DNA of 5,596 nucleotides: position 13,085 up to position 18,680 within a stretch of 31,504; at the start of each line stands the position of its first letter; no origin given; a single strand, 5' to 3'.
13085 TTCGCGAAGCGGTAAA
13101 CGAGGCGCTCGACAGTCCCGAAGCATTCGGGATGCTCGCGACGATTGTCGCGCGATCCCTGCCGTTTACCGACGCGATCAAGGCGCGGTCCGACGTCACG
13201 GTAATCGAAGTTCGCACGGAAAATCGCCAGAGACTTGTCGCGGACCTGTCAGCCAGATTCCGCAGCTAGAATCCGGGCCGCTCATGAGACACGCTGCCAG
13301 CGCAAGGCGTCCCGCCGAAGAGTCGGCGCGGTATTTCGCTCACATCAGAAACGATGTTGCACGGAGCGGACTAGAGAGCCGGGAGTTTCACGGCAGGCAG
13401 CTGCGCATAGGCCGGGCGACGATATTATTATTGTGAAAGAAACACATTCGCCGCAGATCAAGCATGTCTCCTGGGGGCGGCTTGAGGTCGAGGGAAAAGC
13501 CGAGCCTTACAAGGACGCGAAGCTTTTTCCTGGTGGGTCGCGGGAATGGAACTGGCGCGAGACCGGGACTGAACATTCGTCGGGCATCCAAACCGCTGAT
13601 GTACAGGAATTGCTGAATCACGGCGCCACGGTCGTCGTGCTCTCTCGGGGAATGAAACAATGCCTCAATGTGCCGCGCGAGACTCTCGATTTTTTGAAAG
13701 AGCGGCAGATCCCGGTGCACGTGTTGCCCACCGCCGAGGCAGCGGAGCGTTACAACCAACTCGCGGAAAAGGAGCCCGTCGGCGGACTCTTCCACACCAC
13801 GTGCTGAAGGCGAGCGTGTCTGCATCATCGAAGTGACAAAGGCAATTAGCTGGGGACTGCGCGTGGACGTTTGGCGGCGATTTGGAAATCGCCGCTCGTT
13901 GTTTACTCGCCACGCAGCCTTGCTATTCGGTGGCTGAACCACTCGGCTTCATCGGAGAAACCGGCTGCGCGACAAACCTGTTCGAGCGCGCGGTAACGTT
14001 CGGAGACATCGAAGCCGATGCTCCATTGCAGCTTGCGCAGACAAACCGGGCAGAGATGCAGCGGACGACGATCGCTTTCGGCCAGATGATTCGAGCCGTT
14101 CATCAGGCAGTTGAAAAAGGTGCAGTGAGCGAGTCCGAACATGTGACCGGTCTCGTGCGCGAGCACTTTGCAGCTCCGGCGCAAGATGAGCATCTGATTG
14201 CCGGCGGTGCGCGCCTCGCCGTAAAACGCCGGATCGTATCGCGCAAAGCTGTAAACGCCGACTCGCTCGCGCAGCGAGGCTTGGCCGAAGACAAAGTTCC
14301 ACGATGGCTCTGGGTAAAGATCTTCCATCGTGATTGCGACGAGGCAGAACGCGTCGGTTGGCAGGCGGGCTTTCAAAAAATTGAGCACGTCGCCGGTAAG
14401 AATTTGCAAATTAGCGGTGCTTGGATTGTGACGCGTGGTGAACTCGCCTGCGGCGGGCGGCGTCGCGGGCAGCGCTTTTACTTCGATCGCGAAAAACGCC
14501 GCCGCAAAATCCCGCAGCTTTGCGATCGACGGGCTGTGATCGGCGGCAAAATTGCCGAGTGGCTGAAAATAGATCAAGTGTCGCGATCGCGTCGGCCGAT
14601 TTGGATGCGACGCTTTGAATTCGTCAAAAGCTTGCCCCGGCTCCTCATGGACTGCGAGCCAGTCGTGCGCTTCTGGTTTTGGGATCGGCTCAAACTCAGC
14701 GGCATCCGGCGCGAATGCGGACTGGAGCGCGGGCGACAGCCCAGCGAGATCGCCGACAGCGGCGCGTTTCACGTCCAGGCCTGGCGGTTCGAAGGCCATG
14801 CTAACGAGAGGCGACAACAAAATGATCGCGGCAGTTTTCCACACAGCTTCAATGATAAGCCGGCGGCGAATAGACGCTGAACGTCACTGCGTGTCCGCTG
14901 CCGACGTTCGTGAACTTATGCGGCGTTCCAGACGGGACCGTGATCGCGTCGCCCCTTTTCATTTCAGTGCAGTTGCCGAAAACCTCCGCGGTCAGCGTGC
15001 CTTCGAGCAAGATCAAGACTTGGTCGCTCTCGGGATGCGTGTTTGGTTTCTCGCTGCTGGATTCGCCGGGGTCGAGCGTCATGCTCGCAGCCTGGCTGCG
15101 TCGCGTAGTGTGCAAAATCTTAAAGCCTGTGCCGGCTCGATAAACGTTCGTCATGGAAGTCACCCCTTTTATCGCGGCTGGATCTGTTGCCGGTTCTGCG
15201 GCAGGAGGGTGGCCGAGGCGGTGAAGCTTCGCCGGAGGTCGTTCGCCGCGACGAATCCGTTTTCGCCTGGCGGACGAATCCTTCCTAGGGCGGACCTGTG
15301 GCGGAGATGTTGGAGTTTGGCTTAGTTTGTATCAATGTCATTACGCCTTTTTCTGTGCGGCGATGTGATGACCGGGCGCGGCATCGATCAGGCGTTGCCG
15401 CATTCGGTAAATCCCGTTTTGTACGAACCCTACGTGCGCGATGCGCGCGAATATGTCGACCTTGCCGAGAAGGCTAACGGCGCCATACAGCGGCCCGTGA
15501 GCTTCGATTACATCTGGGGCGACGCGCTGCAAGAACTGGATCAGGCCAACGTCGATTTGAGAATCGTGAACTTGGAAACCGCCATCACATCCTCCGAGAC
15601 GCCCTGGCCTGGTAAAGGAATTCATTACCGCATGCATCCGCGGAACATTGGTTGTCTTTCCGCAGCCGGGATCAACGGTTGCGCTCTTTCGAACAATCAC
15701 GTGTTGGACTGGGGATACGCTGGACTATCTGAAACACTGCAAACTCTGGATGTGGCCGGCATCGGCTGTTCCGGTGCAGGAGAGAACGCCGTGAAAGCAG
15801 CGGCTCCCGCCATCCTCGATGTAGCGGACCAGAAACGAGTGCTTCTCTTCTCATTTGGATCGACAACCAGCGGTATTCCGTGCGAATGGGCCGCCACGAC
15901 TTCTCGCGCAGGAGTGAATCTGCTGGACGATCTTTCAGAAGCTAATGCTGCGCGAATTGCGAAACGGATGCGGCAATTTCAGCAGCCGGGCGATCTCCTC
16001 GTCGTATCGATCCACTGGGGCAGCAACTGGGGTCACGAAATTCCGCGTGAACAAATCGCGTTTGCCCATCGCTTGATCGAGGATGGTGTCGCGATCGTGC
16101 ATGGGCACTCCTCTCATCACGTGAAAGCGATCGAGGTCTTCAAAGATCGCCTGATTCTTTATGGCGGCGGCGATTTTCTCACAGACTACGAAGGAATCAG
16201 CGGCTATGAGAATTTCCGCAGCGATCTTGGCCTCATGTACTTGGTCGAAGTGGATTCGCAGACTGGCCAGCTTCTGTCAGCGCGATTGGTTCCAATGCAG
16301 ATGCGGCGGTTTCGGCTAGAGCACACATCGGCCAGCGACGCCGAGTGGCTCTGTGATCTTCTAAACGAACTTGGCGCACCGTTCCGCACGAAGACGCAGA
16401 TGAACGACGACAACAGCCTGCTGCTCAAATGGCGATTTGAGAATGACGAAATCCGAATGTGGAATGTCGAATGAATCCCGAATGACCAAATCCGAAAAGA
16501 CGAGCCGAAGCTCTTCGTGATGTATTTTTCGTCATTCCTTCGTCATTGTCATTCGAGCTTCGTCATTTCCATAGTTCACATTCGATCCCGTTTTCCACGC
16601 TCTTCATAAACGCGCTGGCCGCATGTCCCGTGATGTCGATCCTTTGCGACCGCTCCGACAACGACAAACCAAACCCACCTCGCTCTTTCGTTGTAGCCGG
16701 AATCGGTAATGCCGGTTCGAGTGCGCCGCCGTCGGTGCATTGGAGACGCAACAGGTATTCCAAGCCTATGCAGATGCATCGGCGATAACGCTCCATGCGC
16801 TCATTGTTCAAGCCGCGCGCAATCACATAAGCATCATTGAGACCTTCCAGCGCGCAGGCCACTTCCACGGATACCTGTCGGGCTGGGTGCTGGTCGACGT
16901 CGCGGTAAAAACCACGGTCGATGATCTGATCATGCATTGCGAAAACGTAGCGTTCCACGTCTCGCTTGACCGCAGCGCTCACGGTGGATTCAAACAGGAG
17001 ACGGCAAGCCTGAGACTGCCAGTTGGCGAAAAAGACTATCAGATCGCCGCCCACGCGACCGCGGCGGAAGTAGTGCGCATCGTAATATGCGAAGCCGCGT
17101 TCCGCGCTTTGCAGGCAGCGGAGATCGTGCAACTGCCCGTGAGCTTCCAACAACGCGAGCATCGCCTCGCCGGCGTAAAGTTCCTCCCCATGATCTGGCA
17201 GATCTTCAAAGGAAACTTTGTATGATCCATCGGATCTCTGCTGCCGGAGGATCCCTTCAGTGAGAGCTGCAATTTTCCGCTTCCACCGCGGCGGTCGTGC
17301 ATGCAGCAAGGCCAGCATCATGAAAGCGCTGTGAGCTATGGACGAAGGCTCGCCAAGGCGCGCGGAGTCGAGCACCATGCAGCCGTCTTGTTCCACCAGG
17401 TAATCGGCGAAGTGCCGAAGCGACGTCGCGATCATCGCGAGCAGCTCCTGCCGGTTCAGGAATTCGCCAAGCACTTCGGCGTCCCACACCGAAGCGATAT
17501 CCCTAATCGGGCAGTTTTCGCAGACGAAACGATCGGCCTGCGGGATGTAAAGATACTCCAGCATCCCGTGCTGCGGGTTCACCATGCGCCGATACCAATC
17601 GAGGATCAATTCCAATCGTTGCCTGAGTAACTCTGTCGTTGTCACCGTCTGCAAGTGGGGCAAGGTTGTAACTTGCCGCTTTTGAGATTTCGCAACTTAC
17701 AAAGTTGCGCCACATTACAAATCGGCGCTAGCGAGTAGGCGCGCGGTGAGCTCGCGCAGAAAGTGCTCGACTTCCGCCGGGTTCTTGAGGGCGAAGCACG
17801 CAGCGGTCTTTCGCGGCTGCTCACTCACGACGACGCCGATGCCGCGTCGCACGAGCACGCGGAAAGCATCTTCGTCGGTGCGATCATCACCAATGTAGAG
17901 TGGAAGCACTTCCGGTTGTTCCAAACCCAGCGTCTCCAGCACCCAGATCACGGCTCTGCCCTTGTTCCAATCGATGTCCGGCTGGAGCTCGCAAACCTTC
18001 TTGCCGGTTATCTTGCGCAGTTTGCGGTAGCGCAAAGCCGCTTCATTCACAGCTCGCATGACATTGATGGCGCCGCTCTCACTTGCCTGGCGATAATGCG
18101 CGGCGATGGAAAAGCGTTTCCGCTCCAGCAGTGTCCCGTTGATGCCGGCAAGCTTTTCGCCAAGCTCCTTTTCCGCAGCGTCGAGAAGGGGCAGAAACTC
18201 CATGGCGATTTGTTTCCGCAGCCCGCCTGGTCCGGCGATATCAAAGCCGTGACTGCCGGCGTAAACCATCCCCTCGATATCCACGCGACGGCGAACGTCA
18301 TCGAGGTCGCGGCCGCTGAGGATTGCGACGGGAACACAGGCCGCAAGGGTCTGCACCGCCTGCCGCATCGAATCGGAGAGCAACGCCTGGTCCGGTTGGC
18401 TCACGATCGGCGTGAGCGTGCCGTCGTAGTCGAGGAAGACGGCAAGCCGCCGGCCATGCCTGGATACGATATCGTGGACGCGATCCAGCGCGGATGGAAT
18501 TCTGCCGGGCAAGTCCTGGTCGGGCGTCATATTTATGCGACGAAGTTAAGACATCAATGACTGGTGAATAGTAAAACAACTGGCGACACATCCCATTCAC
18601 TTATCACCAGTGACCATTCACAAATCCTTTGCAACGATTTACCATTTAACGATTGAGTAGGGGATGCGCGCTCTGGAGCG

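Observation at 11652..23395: Expanded RNA-repair neighbourhood built from families shared with archaea and eukaryotes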

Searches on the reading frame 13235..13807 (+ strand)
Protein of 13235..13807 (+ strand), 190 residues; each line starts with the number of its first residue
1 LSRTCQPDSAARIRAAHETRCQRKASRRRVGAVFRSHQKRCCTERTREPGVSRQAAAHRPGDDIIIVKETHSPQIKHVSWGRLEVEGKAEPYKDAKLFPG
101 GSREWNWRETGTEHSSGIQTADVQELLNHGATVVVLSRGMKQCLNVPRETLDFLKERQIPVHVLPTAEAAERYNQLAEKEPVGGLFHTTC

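Call 3: search_protein_families(library=pfam, proteins=[window:13235-13807:+], max_evalue=0.01)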
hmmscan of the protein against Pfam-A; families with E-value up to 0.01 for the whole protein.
window:13235-13807:+ (190 aa): 2 families
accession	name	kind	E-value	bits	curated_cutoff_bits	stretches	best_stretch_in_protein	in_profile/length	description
PF04430.19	DUF498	-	4.7e-15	56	33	1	75-182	1-104/109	Protein of unknown function (DUF498/DUF598)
PF04227.17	Indigoidine_A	-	0.0016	18.2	25.2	1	120-168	132-177/291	Indigoidine synthase A like protein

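Call 5: search_protein_families(library=ncbifam, proteins=[window:13235-13807:+], max_evalue=0.001)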
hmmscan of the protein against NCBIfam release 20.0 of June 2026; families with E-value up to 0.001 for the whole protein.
window:13235-13807:+ (190 aa): 0 families

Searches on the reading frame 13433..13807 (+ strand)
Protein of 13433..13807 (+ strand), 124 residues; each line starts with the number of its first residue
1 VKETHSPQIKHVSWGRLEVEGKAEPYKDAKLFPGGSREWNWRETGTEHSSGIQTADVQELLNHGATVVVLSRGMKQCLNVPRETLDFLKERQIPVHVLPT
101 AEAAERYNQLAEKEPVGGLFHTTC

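Call 87: search_solved_structures(query=window:13433-13807:+, max_evalue=0.01)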
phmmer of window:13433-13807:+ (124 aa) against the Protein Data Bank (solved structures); distinct sequences matched with E-value up to 0.01: 2.
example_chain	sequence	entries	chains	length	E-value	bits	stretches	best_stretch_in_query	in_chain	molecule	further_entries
2ab1_A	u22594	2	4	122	4.9e-38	133.3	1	6-124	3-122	hypothetical protein | UPF0366 protein C11orf67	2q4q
2cyj_A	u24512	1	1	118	0.0098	19.3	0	9-124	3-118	hypothetical protein PH1505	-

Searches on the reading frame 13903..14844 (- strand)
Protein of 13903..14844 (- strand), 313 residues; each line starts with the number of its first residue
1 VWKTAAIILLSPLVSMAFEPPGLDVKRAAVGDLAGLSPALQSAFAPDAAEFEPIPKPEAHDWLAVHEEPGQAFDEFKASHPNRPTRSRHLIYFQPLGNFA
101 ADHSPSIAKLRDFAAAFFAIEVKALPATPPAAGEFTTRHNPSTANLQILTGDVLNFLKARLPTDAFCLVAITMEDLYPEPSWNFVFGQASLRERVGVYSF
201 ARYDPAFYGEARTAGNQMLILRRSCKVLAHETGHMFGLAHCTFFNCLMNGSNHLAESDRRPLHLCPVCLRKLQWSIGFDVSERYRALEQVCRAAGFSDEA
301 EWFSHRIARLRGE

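Call 3: search_protein_families(library=pfam, proteins=[window:13903-14844:-], max_evalue=0.01)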
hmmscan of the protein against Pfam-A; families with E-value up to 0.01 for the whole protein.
window:13903-14844:- (313 aa): 5 families
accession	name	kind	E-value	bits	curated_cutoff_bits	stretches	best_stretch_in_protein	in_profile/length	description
PF07998.17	Peptidase_M54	-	5.4e-17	62.9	24.4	1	168-273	97-193/194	Peptidase family M54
PF13583.11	Reprolysin_4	-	0.0011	19.1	22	1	222-242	133-153/203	Metallo-peptidase family M12B Reprolysin-like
PF13688.12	Reprolysin_5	-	0.0023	18.6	27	1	216-240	133-157/196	Metallo-peptidase family M12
PF00413.30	Peptidase_M10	-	0.009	16.3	24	0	226-250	110-134/159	Matrixin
PF13574.12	Reprolysin_2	-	0.0096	16.2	27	0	222-241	123-142/195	Metallo-peptidase family M12B Reprolysin-like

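Call 5: search_protein_families(library=ncbifam, proteins=[window:13903-14844:-], max_evalue=0.001)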
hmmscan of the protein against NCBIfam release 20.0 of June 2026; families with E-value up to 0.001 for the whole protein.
window:13903-14844:- (313 aa): 2 families
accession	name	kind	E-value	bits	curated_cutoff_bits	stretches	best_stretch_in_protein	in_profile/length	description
NF033823.0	archmetzin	subfamily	2.2e-28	99.3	145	1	145-272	47-170/170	archaemetzincin family Zn-dependent metalloprotease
NF033824.1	Myxo_non_zincin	equivalog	6.6e-10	39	250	1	167-272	73-169/174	non-proteolytic archaemetzincin-like protein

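Call 88: search_solved_structures(query=window:13903-14844:-, max_evalue=0.01, show_alignments=1)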
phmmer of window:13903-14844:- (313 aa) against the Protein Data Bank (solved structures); distinct sequences matched with E-value up to 0.01: 4.
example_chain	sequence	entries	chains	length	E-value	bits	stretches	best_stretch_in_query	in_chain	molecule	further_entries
2x7m_A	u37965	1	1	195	3.3e-14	56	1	167-275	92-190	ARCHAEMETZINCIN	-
3lmc_A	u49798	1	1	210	1.3e-11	47.4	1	169-272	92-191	Peptidase, zinc-dependent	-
4axq_A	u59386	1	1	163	4.4e-11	45.7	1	167-273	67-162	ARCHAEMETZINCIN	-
3zvs_A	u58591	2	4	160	6.1e-11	45.2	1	167-273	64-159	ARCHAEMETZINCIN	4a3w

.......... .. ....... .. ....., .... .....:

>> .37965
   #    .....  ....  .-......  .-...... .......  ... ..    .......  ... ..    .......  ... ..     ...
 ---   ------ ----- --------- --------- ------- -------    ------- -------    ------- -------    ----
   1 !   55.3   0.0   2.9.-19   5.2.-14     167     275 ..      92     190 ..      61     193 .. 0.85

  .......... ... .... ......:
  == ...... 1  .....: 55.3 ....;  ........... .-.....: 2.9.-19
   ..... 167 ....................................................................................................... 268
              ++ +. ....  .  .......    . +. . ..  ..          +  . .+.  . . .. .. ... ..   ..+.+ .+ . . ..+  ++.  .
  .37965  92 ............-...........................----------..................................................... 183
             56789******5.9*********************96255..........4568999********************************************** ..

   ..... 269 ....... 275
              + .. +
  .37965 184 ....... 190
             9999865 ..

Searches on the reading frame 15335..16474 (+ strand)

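Call 3: search_protein_families(library=pfam, proteins=[window:15335-16474:+], max_evalue=0.01)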
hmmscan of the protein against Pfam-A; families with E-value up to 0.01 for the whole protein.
window:15335-16474:+ (379 aa): 1 family
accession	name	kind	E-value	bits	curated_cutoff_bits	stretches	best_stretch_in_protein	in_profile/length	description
PF09587.15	PGA_cap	-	1.3e-77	261.2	27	1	5-285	2-255/255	Bacterial capsule synthesis protein PGA_cap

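Call 5: search_protein_families(library=ncbifam, proteins=[window:15335-16474:+], max_evalue=0.001)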
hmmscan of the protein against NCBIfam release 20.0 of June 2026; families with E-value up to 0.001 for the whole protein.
window:15335-16474:+ (379 aa): 1 family
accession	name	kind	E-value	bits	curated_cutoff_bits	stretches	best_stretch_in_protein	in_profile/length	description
NF038314.1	epimerase_MslH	equivalog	1.9e-12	46.3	700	1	207-284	239-318/439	lasso peptide C-terminal Trp epimerase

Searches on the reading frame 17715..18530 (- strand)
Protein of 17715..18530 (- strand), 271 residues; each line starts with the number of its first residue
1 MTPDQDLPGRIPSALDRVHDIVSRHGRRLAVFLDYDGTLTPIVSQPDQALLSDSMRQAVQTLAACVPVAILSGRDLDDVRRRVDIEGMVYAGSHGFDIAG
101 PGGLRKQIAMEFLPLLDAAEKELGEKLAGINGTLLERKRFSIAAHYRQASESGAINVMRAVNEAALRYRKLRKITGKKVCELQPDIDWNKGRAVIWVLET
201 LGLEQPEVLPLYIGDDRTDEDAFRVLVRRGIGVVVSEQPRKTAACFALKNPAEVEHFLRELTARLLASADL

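Call 4: search_protein_families(library=pfam, proteins=[window:17715-18530:-], max_evalue=0.01)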
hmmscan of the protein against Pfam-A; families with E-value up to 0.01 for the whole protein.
window:17715-18530:- (271 aa): 1 family
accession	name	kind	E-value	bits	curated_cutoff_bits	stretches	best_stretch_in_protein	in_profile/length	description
PF02358.22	Trehalose_PPase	-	9.7e-55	185.7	27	1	32-249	1-232/235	Trehalose-phosphatase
